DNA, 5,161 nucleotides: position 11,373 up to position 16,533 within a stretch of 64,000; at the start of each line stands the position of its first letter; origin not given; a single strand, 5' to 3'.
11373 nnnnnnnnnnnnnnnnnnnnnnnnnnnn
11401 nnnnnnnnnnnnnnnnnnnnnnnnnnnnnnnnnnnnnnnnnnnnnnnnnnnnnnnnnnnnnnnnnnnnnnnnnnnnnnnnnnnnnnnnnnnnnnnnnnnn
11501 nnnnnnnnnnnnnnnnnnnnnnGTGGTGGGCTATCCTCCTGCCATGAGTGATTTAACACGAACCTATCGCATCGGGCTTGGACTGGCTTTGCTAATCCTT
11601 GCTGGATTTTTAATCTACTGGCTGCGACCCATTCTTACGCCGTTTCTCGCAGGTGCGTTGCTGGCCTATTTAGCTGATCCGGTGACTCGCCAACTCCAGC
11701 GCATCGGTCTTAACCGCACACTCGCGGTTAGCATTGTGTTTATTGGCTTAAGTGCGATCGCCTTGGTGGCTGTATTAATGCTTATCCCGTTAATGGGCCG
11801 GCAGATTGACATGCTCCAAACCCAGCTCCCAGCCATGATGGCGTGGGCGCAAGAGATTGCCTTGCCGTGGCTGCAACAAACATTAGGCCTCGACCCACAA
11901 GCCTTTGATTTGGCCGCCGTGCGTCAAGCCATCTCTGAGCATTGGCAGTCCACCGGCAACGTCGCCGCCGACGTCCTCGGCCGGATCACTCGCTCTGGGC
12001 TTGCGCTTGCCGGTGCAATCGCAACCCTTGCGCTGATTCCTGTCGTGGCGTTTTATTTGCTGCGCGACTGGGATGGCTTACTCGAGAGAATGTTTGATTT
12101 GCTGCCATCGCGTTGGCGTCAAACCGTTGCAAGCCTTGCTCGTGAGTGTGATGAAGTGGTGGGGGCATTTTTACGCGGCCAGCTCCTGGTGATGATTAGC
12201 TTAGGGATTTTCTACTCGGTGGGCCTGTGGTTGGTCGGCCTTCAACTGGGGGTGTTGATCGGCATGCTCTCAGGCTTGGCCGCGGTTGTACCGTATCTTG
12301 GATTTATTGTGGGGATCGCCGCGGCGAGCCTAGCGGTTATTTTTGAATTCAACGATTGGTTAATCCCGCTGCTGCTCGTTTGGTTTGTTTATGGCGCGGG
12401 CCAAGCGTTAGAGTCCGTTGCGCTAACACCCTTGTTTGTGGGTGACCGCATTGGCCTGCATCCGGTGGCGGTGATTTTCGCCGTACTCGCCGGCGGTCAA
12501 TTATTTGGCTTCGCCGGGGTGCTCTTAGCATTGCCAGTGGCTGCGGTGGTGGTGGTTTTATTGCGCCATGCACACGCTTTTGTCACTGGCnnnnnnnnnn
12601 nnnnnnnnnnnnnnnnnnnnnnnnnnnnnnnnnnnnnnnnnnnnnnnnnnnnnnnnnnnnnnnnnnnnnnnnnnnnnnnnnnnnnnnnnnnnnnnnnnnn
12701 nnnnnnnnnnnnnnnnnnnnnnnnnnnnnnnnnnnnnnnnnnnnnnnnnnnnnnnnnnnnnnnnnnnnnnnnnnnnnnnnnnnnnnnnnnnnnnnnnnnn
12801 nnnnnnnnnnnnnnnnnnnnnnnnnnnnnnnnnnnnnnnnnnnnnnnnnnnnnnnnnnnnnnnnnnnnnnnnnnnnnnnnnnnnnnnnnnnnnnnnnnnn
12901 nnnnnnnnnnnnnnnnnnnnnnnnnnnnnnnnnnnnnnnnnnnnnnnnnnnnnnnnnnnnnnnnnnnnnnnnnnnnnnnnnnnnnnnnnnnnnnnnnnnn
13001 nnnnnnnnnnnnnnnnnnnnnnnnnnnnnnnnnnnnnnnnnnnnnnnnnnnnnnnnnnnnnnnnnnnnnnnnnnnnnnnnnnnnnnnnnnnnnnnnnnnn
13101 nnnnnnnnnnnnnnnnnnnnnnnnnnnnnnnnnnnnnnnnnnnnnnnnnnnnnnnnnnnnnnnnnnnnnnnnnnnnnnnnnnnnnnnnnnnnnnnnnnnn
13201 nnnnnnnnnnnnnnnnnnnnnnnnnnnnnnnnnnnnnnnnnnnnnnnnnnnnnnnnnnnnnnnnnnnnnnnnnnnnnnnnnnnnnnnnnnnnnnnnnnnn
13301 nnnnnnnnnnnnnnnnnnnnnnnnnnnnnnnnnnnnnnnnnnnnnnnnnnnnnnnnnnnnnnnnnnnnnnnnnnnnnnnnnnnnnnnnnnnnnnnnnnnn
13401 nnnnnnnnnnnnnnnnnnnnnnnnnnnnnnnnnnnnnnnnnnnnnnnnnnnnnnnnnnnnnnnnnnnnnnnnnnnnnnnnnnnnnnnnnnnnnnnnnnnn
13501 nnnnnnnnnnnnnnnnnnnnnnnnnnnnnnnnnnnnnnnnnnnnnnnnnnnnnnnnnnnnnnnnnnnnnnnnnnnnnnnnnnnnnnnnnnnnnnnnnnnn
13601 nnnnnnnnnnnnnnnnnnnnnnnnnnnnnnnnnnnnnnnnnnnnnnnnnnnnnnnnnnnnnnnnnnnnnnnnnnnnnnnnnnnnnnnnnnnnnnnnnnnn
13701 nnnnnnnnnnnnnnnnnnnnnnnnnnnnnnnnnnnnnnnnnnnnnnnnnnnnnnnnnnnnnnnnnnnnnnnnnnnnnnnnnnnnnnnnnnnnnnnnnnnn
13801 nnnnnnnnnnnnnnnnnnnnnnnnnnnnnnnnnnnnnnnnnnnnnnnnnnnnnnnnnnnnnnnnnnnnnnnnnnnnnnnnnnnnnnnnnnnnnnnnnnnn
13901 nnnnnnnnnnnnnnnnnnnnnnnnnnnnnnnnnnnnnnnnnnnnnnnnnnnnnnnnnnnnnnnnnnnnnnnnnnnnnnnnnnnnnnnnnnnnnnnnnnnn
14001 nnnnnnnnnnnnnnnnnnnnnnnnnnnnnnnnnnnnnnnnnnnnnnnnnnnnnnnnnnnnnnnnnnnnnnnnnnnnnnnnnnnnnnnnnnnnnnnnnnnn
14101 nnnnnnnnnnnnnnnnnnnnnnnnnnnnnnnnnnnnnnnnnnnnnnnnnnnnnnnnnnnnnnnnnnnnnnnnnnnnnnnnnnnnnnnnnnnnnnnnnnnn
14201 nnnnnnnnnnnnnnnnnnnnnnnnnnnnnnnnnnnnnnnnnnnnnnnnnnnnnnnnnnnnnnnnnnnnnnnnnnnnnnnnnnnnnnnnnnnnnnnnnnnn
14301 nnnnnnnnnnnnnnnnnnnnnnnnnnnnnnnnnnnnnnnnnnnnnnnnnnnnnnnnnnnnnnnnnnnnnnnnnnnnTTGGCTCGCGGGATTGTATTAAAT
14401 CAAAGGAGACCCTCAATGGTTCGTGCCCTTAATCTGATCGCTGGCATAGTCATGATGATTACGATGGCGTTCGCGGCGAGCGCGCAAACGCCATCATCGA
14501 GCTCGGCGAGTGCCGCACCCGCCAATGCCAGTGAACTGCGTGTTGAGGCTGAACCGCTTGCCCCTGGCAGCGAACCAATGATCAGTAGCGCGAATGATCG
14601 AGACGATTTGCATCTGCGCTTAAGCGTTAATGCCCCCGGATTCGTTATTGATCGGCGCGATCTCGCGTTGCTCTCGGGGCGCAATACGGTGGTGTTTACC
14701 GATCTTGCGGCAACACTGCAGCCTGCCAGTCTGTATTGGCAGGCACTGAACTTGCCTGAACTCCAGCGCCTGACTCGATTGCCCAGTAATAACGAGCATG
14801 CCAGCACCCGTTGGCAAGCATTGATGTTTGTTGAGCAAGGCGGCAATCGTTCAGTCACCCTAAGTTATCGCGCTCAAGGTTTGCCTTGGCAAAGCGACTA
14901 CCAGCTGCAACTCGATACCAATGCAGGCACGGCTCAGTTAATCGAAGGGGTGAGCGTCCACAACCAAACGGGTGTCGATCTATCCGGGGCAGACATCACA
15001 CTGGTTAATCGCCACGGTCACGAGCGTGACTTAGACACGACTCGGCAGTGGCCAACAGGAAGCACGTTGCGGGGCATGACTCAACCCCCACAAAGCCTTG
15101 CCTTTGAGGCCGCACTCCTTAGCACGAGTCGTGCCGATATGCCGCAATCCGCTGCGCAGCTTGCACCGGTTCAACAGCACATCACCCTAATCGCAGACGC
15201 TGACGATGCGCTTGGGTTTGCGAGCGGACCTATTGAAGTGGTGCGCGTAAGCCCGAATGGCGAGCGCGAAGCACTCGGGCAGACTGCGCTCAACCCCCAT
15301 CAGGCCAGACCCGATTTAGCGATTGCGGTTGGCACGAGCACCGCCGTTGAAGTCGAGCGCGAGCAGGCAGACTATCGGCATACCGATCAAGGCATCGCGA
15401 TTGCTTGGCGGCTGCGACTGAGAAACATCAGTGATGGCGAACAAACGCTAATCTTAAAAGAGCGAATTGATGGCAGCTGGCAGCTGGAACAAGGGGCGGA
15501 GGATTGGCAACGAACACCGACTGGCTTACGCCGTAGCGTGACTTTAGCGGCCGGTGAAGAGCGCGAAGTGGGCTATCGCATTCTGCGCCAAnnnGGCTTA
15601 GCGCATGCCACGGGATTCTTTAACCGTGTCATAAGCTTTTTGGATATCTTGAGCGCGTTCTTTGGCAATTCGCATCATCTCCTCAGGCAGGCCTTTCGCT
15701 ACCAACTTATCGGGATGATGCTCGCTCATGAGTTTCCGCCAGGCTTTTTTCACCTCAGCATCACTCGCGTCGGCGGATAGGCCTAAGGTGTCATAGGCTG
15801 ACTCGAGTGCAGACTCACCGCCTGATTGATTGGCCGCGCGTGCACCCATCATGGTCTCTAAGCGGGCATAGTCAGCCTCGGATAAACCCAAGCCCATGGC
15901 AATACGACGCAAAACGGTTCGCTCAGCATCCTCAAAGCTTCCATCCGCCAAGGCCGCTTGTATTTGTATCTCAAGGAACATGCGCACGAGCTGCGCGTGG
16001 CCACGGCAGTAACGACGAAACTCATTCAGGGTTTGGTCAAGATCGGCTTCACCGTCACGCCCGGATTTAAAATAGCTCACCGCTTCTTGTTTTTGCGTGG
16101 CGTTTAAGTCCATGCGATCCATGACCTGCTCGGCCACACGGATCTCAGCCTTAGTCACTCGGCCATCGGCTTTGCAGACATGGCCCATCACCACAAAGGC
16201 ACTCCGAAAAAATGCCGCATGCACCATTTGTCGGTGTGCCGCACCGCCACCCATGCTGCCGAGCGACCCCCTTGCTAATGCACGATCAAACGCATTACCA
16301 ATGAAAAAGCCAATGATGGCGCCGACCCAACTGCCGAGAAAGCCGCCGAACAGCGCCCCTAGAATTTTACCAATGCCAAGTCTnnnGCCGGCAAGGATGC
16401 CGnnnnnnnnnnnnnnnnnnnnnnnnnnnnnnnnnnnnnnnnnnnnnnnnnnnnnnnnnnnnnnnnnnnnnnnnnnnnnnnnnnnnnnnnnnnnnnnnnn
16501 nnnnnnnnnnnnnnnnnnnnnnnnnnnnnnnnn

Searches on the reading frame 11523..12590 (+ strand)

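Call 63: search_protein_families(library=pfam, max_evalue=0.00001, proteins=[window:11523-12590:+])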
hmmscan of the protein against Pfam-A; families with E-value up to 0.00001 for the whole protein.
window:11523-12590:+ (356 aa): 1 family
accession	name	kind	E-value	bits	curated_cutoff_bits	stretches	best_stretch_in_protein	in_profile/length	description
PF01594.21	AI-2E_transport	-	4.8e-60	203.9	34.3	1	20-349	3-325/327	AI-2E family transporter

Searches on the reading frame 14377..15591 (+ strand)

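Call 63: search_protein_families(library=pfam, max_evalue=0.00001, proteins=[window:14377-15591:+])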
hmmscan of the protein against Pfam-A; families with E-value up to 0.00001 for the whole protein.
window:14377-15591:+ (405 aa): 1 family
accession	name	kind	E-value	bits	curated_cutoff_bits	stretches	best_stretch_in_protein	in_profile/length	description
PF13598.12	DUF4139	-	1.9e-08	34.7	31.8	1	160-364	1-153/205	Domain of unknown function (DUF4139)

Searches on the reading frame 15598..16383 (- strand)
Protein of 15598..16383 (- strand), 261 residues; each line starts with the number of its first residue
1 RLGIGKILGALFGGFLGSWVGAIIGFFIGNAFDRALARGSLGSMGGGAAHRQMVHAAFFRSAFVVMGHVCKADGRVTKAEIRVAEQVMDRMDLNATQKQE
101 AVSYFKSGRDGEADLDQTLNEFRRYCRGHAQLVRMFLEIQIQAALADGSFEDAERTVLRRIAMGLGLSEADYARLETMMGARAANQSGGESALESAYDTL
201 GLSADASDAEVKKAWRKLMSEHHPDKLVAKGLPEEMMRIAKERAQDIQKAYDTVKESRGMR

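Call 63: search_protein_families(library=pfam, max_evalue=0.00001, proteins=[window:15598-16383:-])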
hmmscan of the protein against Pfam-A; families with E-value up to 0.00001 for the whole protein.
window:15598-16383:- (261 aa): 2 families
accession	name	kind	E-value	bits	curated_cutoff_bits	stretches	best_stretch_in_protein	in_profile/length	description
PF05099.18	TerB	-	2.2e-17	63.9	24.4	1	62-175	4-116/118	Tellurite resistance protein TerB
PF00226.36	DnaJ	-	3.5e-11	43.5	27.8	1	196-256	2-55/63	DnaJ domain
